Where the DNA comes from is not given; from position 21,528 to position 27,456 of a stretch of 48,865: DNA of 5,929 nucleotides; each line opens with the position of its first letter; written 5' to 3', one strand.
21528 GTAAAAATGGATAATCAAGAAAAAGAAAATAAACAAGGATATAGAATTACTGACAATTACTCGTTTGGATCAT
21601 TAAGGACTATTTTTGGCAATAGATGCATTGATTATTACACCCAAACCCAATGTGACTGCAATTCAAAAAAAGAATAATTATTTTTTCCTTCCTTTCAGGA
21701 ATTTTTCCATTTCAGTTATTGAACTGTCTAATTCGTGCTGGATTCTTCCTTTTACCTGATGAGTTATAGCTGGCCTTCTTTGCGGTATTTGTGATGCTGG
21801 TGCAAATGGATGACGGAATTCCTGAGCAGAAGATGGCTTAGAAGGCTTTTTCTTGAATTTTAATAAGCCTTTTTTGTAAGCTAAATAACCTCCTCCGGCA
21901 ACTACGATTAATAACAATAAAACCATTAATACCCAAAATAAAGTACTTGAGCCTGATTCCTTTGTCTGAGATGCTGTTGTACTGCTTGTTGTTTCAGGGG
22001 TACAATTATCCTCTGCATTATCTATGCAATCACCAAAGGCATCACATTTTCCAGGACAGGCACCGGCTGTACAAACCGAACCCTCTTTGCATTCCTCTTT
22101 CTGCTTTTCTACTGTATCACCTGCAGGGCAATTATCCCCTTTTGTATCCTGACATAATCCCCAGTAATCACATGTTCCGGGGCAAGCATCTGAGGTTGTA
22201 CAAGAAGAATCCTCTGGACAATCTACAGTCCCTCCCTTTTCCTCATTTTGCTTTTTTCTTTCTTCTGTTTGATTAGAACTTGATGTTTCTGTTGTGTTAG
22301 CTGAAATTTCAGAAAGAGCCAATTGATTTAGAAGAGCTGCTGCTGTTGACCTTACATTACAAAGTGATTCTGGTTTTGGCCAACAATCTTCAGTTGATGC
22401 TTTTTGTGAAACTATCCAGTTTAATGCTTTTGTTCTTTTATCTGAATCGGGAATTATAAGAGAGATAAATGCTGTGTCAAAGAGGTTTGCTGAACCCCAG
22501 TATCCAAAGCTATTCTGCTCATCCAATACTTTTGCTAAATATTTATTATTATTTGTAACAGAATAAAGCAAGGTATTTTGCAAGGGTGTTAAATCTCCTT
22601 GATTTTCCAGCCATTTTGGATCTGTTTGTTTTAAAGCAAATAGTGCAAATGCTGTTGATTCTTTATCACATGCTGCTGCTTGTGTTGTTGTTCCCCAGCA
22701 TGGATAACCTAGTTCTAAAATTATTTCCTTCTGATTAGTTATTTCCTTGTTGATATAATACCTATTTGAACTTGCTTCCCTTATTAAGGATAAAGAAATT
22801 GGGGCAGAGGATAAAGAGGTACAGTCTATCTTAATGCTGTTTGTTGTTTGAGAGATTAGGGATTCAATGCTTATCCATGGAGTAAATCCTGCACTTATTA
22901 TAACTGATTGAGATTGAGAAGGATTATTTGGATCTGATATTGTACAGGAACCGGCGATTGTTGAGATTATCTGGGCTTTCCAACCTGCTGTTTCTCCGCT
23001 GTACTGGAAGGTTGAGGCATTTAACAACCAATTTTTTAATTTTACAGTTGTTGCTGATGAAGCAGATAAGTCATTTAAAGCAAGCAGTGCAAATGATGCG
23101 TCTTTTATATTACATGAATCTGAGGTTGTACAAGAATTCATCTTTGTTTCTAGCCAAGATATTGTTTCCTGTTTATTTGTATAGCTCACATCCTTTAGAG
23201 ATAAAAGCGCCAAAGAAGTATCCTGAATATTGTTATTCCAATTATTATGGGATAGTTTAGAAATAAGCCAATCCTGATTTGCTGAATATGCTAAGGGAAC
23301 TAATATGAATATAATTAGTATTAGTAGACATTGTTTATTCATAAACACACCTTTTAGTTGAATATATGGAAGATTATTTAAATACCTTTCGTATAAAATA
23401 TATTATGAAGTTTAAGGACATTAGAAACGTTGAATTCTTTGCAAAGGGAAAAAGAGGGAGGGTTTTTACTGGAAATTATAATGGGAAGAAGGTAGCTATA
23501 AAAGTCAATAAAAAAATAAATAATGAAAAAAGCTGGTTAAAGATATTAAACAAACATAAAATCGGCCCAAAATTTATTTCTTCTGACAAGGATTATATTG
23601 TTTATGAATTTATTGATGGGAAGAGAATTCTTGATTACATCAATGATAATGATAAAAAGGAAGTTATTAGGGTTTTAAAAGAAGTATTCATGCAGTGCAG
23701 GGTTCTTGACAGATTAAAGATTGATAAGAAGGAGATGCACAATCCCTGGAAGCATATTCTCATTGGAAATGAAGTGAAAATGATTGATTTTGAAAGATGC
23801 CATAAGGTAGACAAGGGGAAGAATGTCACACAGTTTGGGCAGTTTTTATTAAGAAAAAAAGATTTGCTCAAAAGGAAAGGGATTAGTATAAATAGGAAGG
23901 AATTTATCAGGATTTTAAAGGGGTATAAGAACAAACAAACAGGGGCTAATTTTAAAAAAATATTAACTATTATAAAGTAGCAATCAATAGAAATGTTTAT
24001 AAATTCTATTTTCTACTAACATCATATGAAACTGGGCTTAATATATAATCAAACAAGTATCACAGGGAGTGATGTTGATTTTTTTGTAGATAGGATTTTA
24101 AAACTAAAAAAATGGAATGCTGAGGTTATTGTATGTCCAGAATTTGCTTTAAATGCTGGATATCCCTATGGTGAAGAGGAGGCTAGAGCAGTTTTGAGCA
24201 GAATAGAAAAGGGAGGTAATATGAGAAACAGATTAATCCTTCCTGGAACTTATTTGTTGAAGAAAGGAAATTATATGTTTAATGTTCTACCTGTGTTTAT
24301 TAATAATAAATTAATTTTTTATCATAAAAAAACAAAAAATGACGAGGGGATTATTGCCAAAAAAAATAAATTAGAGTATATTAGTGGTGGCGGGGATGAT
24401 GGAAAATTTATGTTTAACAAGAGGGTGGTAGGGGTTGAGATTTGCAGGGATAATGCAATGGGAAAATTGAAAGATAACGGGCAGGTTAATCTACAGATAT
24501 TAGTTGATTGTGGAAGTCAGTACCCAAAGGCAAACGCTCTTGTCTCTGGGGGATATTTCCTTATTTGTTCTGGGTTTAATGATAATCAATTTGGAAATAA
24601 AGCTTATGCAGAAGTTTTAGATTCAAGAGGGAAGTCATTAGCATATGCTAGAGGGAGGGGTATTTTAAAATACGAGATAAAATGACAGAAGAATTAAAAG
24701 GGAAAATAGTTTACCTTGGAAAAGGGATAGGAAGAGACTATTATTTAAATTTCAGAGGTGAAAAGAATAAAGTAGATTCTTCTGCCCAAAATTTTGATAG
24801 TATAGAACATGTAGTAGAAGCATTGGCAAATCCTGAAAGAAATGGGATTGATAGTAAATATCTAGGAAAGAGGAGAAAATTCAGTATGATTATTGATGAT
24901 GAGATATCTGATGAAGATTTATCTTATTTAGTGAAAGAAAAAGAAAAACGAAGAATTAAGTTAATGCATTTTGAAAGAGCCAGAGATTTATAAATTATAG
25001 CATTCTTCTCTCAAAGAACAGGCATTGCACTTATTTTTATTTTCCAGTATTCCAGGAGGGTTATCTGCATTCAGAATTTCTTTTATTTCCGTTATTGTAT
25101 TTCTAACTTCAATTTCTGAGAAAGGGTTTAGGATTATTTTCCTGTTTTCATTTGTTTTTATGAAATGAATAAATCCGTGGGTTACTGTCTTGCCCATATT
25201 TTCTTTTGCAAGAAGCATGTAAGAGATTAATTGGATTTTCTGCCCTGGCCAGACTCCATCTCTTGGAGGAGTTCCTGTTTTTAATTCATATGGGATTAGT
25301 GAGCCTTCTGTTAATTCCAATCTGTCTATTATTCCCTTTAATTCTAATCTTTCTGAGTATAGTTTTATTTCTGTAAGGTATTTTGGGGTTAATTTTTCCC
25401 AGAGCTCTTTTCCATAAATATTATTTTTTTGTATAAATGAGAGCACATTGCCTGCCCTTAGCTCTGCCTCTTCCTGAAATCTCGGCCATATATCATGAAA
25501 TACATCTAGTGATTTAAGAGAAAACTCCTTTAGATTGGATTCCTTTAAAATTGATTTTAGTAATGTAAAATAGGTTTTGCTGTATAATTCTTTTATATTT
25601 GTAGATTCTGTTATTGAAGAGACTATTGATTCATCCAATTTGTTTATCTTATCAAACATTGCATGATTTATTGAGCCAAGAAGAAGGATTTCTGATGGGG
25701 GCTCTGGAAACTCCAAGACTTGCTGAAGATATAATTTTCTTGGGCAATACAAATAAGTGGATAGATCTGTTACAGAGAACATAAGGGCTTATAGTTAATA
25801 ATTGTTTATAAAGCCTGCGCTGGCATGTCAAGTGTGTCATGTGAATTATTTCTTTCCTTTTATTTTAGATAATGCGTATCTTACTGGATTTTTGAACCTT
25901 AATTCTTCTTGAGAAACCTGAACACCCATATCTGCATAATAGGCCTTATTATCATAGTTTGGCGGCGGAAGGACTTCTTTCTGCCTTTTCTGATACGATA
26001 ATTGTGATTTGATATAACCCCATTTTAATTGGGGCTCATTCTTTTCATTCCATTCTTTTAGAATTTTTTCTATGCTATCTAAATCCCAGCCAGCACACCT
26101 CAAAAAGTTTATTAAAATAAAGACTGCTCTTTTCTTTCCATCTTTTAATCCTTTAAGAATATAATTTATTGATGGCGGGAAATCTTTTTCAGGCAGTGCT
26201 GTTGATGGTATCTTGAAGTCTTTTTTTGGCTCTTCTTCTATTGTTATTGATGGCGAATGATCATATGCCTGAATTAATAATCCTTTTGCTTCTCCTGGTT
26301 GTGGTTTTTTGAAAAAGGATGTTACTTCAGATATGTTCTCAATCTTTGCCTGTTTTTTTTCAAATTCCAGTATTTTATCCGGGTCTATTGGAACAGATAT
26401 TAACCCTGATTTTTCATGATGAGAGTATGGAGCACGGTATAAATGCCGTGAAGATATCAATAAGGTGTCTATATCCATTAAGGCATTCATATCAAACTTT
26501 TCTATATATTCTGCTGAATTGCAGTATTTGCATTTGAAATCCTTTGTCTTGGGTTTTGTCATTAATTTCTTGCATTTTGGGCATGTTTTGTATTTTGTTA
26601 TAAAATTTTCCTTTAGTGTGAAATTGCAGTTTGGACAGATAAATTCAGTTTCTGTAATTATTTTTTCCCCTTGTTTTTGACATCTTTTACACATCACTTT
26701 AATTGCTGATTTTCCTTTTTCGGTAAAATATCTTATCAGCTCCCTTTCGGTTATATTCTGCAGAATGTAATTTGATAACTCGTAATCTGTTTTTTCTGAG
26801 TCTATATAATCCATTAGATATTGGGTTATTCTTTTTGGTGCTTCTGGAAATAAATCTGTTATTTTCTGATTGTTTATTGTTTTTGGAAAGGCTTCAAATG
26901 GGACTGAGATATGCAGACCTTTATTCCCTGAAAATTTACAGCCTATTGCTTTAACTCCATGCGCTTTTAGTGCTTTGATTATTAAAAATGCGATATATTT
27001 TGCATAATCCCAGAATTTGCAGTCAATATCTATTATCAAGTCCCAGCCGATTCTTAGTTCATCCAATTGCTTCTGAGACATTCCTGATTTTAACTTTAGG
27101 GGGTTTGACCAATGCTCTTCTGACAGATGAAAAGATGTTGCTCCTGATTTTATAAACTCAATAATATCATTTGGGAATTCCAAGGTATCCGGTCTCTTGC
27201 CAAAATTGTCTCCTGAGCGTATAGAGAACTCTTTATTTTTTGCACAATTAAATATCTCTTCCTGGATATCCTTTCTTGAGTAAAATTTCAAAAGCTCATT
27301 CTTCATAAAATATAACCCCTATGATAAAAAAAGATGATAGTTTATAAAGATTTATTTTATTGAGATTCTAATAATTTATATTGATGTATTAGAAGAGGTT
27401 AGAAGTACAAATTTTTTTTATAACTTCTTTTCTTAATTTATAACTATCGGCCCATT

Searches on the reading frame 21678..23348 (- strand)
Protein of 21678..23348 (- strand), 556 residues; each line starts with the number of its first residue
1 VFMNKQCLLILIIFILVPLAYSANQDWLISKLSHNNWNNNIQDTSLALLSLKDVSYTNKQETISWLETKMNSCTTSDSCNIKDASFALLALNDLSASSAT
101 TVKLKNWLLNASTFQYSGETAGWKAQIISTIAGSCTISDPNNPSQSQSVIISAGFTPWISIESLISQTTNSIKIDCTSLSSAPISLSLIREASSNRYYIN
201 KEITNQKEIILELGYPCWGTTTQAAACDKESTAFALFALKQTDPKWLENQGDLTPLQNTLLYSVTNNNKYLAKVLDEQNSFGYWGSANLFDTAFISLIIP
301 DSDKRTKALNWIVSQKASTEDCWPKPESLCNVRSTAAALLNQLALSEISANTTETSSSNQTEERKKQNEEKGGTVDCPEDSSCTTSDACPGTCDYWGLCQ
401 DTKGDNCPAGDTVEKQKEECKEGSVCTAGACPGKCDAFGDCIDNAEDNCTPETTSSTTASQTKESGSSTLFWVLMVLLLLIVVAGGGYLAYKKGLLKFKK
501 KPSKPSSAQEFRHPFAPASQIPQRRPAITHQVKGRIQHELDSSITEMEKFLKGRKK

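Call 58: search_protein_families(library=pfam, proteins=[window:21678-23348:-], max_evalue=0.01)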
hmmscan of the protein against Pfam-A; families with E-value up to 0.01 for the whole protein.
window:21678-23348:- (556 aa): 1 family
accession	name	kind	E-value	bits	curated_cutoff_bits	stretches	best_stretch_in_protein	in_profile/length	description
PF14283.11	CD1107-like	-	0.00044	20.6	26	1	412-493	76-152/158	Mobile element protein CD1107-like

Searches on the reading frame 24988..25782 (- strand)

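Call 58: search_protein_families(library=pfam, proteins=[window:24988-25782:-], max_evalue=0.01)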
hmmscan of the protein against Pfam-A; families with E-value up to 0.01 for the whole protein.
window:24988-25782:- (264 aa): 4 families
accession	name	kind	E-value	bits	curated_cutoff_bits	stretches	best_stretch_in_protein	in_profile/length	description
PF01930.23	Cas_Cas4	-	3.1e-21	76.6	22.7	1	124-262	34-159/160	Domain of unknown function DUF83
PF12705.13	PDDEXK_1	-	1e-17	65.4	22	1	2-261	2-246/247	PD-(D/E)XK nuclease superfamily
PF08696.17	Dna2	-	1.3e-07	32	22.4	1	2-153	56-199/204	DNA replication factor Dna2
PF16902.11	FokI_D3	-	0.0045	17.2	29.2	0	213-241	14-42/69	FokI, D3 domain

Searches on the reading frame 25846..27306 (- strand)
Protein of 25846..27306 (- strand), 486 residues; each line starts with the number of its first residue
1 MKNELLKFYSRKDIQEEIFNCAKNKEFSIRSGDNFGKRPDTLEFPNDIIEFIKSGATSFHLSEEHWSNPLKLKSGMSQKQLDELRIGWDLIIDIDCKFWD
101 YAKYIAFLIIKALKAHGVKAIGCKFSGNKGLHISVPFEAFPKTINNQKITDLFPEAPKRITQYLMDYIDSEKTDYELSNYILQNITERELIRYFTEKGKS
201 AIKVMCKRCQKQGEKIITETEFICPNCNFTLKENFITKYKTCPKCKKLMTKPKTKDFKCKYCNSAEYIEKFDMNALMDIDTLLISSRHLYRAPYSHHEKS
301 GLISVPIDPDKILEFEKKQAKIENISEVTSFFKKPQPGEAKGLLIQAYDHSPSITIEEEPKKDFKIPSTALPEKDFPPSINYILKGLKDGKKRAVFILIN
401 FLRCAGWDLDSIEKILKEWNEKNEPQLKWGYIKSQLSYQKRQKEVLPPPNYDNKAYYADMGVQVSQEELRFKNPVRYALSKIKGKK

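Call 8: search_protein_families(library=pfam, proteins=[window:25846-27306:-], max_evalue=0.1)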
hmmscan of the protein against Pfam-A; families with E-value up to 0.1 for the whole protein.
window:25846-27306:- (486 aa): 5 families
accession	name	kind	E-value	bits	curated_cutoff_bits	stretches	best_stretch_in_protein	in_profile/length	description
PF01896.25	DNA_primase_S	-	1e-06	29.7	26.8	1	94-308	16-162/163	DNA primase small subunit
PF21686.3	LigD_Prim-Pol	-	1.2e-05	25.5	27.4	1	88-141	101-158/254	LigD, primase-polymerase domain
PF07282.18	Cas12f1-like_TNB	-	0.00077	20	26.3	0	240-275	29-56/60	Cas12f1-like, TNB domain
PF23145.1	Zf_2nd_IFT121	-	0.0099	16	25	1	213-246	7-41/45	IFT121, second zinc finger domain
PF22289.1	DmmA-like_C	-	0.015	15.7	27.4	0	203-231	1-28/44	Dimethylamine monooxygenase subunit DmmA-like, C-terminal domain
